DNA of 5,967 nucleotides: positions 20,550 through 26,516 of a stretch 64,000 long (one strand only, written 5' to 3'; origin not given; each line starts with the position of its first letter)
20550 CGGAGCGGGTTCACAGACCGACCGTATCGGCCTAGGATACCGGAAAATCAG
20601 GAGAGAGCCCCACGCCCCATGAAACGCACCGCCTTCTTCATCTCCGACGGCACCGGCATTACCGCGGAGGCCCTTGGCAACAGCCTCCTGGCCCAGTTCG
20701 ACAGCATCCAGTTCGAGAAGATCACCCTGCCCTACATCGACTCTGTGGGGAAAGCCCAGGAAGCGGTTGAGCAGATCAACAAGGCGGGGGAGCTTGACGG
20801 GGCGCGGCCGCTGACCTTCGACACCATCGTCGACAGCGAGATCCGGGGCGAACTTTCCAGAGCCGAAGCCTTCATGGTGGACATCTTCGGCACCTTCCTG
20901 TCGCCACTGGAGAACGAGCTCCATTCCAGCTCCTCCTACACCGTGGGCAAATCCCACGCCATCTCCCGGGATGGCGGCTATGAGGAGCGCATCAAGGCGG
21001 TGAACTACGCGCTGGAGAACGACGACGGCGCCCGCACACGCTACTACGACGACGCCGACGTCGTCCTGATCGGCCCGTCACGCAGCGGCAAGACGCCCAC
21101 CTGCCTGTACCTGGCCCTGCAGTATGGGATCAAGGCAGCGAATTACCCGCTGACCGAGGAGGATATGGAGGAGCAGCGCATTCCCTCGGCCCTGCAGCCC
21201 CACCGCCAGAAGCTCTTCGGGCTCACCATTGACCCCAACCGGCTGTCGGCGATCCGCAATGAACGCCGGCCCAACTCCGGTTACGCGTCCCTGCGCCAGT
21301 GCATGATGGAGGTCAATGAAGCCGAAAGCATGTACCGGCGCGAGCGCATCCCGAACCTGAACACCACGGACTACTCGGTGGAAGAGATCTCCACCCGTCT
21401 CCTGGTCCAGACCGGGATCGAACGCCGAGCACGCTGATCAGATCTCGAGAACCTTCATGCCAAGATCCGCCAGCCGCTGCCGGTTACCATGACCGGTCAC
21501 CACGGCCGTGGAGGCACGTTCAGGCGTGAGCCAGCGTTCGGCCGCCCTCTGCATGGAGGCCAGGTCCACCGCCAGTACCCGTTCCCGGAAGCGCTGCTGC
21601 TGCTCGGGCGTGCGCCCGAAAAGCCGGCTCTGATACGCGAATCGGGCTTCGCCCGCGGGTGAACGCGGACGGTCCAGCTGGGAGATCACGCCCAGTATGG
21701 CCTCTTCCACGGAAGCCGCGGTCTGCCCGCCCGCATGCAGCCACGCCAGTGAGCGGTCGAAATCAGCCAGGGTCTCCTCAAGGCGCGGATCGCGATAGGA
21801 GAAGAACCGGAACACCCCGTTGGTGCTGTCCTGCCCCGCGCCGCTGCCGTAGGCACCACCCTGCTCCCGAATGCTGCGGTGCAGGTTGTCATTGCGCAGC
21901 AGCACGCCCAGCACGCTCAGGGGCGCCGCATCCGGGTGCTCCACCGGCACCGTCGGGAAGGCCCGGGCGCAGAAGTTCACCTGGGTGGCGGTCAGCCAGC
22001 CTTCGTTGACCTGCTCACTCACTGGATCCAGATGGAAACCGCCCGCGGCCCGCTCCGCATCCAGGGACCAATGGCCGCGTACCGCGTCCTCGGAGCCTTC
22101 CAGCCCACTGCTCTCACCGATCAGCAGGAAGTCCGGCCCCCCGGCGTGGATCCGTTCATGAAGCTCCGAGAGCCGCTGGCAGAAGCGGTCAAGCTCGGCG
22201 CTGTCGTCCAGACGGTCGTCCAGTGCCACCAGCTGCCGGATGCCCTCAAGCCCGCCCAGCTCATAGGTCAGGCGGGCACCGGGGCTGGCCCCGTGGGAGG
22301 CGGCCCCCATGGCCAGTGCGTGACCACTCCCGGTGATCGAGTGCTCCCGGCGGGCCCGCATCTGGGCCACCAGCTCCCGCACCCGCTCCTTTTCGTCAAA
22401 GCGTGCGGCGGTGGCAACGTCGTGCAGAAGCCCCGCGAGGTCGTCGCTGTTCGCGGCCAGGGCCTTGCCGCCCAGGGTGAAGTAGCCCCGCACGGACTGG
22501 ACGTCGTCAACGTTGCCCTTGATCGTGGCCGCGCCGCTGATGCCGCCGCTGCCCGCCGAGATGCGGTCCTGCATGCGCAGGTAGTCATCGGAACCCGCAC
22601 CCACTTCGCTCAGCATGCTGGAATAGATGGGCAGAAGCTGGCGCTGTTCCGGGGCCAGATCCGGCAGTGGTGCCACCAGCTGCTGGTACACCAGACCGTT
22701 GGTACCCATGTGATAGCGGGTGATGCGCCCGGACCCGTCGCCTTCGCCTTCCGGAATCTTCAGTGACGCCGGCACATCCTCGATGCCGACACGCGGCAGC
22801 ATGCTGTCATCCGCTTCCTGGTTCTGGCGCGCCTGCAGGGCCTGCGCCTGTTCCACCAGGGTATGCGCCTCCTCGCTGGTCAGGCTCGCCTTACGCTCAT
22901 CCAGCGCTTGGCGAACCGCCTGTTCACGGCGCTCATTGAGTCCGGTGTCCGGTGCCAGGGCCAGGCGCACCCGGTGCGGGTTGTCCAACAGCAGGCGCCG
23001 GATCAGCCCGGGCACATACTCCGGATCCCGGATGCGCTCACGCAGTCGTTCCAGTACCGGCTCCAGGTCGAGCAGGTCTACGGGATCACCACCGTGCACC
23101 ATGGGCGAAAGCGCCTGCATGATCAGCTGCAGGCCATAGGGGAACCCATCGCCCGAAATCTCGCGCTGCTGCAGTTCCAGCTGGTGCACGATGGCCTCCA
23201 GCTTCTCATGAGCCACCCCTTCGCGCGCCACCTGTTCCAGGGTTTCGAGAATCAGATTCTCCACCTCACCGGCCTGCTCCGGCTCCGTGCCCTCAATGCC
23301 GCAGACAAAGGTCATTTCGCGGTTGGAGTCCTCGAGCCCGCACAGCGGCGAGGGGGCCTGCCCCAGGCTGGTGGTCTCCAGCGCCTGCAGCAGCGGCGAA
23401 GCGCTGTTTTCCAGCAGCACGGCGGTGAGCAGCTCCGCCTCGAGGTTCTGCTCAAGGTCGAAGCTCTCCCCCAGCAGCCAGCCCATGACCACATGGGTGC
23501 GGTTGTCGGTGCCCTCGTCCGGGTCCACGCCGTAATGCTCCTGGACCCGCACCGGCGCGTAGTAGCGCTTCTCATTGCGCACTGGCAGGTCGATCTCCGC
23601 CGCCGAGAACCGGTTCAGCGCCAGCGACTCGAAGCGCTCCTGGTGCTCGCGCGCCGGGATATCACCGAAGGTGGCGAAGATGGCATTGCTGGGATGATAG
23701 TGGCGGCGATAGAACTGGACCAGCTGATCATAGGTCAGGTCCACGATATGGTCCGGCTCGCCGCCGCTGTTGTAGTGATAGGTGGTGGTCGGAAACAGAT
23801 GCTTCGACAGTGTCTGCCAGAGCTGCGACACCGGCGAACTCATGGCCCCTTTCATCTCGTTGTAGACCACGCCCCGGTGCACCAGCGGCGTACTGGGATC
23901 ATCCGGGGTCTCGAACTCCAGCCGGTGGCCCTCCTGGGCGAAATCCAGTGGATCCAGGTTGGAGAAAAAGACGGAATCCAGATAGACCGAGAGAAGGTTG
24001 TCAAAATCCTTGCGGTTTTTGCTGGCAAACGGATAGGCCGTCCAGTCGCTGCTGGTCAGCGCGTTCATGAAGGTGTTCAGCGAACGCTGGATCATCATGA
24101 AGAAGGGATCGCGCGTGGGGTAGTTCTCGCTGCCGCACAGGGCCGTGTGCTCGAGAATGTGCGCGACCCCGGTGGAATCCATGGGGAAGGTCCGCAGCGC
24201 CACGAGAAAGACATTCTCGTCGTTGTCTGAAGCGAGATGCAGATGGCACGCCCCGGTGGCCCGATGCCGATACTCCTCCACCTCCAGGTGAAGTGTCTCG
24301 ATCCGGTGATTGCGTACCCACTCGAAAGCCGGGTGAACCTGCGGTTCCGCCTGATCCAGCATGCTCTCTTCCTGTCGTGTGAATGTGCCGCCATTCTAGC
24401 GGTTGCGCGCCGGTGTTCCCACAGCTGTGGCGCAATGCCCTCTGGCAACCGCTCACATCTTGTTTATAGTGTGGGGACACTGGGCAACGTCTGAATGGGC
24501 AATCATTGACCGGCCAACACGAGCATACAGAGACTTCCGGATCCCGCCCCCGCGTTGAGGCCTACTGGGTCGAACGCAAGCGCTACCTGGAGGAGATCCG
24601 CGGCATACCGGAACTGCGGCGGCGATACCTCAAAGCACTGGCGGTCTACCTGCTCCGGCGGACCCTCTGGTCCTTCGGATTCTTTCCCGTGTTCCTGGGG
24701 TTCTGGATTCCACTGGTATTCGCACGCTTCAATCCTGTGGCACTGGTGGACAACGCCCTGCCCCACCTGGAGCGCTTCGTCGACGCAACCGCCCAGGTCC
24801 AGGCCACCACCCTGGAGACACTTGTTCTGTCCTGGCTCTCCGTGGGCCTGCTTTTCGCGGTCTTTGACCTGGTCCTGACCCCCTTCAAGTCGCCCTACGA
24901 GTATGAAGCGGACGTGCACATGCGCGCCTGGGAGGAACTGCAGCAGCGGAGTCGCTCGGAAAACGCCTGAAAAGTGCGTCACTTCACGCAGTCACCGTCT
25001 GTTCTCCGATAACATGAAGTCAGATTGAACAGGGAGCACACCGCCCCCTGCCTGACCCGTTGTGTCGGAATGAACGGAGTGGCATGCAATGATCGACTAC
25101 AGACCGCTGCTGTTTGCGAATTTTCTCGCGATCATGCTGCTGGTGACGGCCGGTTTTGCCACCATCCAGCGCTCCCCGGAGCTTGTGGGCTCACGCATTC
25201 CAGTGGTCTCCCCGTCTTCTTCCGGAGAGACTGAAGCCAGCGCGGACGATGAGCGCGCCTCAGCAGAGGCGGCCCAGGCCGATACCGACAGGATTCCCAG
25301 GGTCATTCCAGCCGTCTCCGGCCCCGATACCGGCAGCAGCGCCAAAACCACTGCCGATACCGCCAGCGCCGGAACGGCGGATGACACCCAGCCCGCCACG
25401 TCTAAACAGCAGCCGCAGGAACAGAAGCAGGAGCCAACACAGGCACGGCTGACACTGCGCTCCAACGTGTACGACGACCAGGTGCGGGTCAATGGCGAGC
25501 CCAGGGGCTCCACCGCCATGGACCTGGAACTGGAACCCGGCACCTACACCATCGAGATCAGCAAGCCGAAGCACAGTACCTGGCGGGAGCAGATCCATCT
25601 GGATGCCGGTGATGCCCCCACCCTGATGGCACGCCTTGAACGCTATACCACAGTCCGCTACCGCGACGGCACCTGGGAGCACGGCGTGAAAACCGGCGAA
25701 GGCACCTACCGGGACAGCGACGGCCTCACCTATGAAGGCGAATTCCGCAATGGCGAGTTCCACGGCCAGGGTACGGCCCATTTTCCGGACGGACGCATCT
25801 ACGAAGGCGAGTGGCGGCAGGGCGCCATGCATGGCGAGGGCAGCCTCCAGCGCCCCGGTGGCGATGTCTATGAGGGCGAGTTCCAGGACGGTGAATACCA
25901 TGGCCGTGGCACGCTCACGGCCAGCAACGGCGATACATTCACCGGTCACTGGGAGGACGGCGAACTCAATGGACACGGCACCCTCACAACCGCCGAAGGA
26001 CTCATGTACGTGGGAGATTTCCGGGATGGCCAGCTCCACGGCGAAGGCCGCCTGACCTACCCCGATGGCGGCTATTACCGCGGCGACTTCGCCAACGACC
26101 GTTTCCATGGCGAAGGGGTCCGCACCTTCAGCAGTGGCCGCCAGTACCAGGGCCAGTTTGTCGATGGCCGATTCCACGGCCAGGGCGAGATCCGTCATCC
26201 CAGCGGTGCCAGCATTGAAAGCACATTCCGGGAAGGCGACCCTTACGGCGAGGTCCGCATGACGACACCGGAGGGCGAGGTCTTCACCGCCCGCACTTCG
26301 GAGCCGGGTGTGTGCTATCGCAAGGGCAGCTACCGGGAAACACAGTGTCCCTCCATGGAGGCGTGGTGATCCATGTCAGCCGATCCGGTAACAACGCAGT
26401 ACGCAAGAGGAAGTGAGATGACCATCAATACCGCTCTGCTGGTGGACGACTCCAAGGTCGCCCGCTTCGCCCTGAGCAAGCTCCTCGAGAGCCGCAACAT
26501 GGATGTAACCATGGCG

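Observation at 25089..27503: Candidate undescribed envelope signalling module: PEGA-MORN protein plus tail-anchored receiver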

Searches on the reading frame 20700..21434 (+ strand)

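Call 3: search_protein_families(library=pfam, proteins=[window:20700-21434:+], max_evalue=0.01)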
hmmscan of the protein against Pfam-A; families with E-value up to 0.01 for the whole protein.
window:20700-21434:+ (245 aa): 1 family
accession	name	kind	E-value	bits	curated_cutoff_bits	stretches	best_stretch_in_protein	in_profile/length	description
PF03618.20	Kinase-PPPase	-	7.7e-67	226.1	23.5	1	3-234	26-255/256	Kinase/pyrophosphorylase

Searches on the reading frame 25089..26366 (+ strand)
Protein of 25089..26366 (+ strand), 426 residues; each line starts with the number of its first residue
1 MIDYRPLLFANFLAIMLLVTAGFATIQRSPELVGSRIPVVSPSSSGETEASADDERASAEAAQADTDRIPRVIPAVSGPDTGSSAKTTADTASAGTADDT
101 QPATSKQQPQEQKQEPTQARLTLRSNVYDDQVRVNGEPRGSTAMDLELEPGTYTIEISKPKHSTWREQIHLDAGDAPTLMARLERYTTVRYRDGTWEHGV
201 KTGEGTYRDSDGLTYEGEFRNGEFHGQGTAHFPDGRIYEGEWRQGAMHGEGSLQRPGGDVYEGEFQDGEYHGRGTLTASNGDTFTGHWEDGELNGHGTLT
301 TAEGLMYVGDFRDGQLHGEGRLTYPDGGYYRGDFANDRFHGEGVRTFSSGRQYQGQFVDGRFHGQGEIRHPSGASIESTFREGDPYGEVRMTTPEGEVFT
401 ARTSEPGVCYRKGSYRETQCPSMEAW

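Call 3: search_protein_families(library=pfam, proteins=[window:25089-26366:+], max_evalue=0.01)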
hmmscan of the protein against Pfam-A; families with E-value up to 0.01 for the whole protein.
window:25089-26366:+ (426 aa): 3 families
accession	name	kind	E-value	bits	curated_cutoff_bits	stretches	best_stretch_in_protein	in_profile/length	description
PF02493.26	MORN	-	4.4e-45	149.3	22.5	6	215-235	1-21/23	MORN repeat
PF08308.17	PEGA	-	2e-11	44.1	20.8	1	120-185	3-69/71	PEGA domain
PF13620.12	CarboxypepD_reg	-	0.0044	17.8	32.3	0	148-183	45-81/82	Carboxypeptidase regulatory-like domain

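Call 4: search_protein_families(library=ncbifam, proteins=[window:25089-26366:+], max_evalue=0.01)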
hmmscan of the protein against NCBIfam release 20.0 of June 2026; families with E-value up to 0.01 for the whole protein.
window:25089-26366:+ (426 aa): 0 families

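Call 6: find_homologous_proteins(query=window:25089-26366:+)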
Query window:25089-26366:+ (426 aa): 1039 proteins with E <= 0.001 among 8000 candidates; the best 120 are listed.
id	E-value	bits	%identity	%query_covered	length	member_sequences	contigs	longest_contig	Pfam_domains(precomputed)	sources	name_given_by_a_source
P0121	5.7e-257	871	88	100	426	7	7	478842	PF02493.27,PF08308.18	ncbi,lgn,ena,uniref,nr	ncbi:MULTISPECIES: MORN repeat-containing protein [Gammaproteobacteria]|uniref:PEGA domain-containin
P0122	8.3e-223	758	77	100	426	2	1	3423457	PF02493.27,PF08308.18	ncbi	ncbi:PEGA domain-containing protein [Halomonadaceae bacterium KBTZ08]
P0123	6.2e-216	735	74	100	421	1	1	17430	PF02493.27,PF08308.18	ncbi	-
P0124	5.0e-208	709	74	100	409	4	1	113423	PF02493.27,PF08308.18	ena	-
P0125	2.4e-179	615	66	100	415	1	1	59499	PF02493.27,PF08308.18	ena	-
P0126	1.0e-163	563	61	100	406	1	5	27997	PF02493.27,PF08308.18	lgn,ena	-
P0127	1.8e-142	493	89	41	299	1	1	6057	PF02493.27,PF08308.18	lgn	-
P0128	6.9e-141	488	51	100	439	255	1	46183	PF02493.27,PF08308.18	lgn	-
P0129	4.4e-140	485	50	100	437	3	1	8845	PF02493.27,PF08308.18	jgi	-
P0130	7.1e-140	485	50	100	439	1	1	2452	PF02493.27,PF08308.18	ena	-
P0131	2.1e-139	483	49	100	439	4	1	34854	PF02493.27,PF08308.18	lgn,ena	-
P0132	5.0e-139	482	50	100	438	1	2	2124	PF02493.27,PF08308.18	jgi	jgi:hypothetical protein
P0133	1.2e-138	481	49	100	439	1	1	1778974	PF02493.27,PF08308.18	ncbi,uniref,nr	ncbi:PEGA domain-containing protein [Marinobacter sp. BW6]|uniref:MORN repeat-containing protein n=1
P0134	5.4e-137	475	52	100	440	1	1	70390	PF02493.27,PF08308.18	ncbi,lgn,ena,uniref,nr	ncbi:MAG: PEGA domain-containing protein [Marinobacter sp.]|uniref:PEGA domain-containing protein n=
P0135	5.7e-137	475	50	100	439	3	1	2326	PF02493.27,PF08308.18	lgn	-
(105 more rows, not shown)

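Call 44: predict_structure(alignment_id=A2)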
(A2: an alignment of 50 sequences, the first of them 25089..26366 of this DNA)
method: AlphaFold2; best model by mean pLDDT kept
length: 426 residues; sequences in the alignment: 50
mean_pLDDT: 79.7   pTM: 0.60
mean pLDDT of the five models: 79.7, 79.3, 78.7, 77.6, 77.4
residues with pLDDT >= 90: 258; 70-90: 66; 50-70: 12; < 50: 90
segments of 3 or more residues with pLDDT < 50: 24-113
pLDDT, mean of each block of 10 residues (from residue 1): 75 77 43 33 36 37 36 33 32 35 41 69 94 95 90 95 94 94 91 88 93 94 95 97 96 97 95 97 96 95 97 96 96 93 94 91 91 92 89 93 89 88 69
secondary structure, 60 per line:
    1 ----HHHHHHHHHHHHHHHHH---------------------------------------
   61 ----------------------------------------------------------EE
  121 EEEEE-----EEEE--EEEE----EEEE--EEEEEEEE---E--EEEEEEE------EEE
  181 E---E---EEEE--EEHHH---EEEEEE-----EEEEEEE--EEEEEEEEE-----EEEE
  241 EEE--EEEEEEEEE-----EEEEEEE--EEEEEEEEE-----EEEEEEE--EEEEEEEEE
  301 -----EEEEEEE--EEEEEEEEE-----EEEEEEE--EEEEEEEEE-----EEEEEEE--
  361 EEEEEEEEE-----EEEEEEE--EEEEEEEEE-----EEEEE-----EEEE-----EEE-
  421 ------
elements in order: H5-21 E119-125 E131-134 E137-140 E145-148 E151-158 E165-171 E178-181 E189-192 E203-208 E214-220 E223-231 E237-243 E246-254 E260-266 E269-277 E283-289 E292-300 E306-312 E315-323 E329-335 E338-346 E352-358 E361-369 E375-381 E384-392 E398-402 E408-411 E417-419

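Call 48: fold_search(model_id=the predicted structure, library=pdb)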
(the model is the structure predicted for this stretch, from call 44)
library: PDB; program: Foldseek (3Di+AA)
matches with E <= 10: 795; with E <= 0.001: 60
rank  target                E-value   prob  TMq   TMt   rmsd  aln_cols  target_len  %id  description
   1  6t69                  7.0e-19  1.00  0.42  0.83   4.3       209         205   35  Crystal structure of Toxoplasma gondii Morn1(V shape) (released 2020-11-18)
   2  6t68_A                8.6e-19  1.00  0.42  0.85   2.5       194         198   39  Crystal structure of Trypanosoma brucei Morn1 (released 2020-11-18)
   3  6t6q_BBB              9.0e-19  1.00  0.42  0.81   3.2       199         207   38  Crystal structure of Toxoplasma gondii Morn1 (extended conformation). (released 2020-11-18)
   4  6t4r_CCC              1.0e-18  1.00  0.42  0.81   3.1       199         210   39  Crystal structure of Trypanosoma brucei Morn1 (released 2020-11-18)
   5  6t4r_AAA              1.6e-18  1.00  0.42  0.81   3.1       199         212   39  Crystal structure of Trypanosoma brucei Morn1 (released 2020-11-18)
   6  6t68_B                1.9e-18  1.00  0.40  0.82   2.8       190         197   39  Crystal structure of Trypanosoma brucei Morn1 (released 2020-11-18)
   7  6t6q_AAA              2.3e-18  1.00  0.42  0.82   4.8       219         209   36  Crystal structure of Toxoplasma gondii Morn1 (extended conformation). (released 2020-11-18)
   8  6t4d                  2.7e-17  1.00  0.43  0.86   2.8       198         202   32  Crystal structure of Plasmodium falciparum Morn1 (released 2020-11-18)
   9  7sqc_V1               2.6e-14  1.00  0.40  0.87   2.0       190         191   35  Ciliary C1 central pair apparatus isolated from Chlamydomonas reinhardtii (released 2022-04-13)
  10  7sqc_V0               5.9e-14  1.00  0.40  0.84   1.7       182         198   35  Ciliary C1 central pair apparatus isolated from Chlamydomonas reinhardtii (released 2022-04-13)
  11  8wzb_F                7.2e-14  1.00  0.37  0.81   3.8       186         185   30  RS head-neck monomer (released 2024-02-07)
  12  9uo9                  3.8e-13  1.00  0.40  0.63   2.8       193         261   30  Structure of mouse Junctophilin-2 (released 2026-01-21)
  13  7rxe                  4.4e-13  1.00  0.42  0.56   5.9       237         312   27  Crystal structure of junctophilin-2 (released 2022-02-23)
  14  8j07_c1               1.1e-12  1.00  0.36  0.65   2.7       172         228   28  96nm repeat of human respiratory doublet microtubule and associated axonemal complexes (released 2023-07-26)
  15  8j07_A                1.6e-12  1.00  0.38  0.75  10.3       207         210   28  96nm repeat of human respiratory doublet microtubule and associated axonemal complexes (released 2023-07-26)
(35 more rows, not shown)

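Call 71: search_protein_families(library=padloc, proteins=[window:25089-26366:+], max_evalue=0.001)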
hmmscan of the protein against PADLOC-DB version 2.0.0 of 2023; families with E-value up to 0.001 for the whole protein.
window:25089-26366:+ (426 aa): 0 families
